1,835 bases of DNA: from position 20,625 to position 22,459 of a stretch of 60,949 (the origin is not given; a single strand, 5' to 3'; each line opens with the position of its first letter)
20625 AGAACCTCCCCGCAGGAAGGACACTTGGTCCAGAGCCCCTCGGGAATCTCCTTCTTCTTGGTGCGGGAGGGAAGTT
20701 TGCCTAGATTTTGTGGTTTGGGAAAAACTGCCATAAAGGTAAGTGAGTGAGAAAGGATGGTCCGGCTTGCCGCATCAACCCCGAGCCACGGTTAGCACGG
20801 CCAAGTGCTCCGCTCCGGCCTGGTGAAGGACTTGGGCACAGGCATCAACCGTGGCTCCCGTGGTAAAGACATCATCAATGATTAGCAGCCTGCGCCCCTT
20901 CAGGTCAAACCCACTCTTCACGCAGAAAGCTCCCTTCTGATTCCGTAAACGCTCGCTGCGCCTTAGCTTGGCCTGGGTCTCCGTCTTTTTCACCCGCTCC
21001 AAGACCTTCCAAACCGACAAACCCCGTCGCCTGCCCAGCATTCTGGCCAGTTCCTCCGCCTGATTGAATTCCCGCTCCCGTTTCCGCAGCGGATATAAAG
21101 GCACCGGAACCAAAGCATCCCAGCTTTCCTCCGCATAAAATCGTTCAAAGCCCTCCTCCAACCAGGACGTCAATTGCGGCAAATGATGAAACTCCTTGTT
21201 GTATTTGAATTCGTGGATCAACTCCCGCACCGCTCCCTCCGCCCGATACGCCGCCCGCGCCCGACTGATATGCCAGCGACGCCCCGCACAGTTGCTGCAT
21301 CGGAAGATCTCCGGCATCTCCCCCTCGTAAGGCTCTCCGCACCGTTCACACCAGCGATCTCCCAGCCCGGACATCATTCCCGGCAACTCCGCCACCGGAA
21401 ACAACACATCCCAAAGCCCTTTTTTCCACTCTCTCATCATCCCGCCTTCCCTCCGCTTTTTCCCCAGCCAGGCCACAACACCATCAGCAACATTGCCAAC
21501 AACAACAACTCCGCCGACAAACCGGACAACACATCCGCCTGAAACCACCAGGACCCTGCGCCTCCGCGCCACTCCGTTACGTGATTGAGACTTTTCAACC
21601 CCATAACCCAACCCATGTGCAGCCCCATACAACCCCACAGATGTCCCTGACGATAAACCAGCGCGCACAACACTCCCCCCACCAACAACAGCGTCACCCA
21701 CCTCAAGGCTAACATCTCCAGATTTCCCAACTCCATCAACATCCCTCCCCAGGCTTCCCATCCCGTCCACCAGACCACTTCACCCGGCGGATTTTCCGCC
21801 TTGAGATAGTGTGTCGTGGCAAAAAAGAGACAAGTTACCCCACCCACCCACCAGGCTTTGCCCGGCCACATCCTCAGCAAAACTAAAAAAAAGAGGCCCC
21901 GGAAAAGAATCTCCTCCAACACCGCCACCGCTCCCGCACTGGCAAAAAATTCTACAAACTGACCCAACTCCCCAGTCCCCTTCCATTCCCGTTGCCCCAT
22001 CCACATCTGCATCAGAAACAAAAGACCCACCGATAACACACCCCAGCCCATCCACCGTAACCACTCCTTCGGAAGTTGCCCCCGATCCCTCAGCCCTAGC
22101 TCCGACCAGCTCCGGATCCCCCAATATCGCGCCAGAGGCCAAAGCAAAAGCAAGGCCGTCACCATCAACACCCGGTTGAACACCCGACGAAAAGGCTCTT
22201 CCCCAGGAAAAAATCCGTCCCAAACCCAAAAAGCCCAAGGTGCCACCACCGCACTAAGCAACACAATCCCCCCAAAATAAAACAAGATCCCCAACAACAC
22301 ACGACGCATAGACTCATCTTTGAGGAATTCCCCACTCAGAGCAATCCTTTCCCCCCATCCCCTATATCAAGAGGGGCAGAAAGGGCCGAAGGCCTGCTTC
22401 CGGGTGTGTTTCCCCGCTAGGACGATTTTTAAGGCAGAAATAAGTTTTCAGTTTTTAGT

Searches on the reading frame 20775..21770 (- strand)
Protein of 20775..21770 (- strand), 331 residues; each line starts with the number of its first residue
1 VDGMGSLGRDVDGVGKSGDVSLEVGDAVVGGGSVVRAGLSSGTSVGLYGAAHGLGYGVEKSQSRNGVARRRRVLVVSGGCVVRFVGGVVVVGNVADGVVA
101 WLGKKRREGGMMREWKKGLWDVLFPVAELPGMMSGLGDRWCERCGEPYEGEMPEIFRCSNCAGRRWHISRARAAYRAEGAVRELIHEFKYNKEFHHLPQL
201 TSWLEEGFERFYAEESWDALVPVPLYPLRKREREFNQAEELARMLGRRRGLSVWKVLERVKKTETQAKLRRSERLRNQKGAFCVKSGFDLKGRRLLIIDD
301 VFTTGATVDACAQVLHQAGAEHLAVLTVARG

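Call 59: search_protein_families(library=pfam, proteins=[window:20775-21770:-], max_evalue=0.001)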
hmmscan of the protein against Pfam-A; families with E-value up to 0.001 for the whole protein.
window:20775-21770:- (331 aa): 1 family
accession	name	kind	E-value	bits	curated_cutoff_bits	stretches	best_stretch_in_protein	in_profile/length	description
PF00156.33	Pribosyltran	-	6.4e-06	26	26.3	1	275-327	79-122/158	Phosphoribosyl transferase domain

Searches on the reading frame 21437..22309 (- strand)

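Call 59: search_protein_families(library=pfam, proteins=[window:21437-22309:-], max_evalue=0.001)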
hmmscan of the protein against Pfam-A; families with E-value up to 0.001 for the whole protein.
window:21437-22309:- (290 aa): 1 family
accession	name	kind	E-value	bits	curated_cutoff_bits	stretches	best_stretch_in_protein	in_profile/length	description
PF02517.21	Rce1-like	-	1.3e-10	41.9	22.4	1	118-234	5-90/93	Type II CAAX prenyl endopeptidase Rce1-like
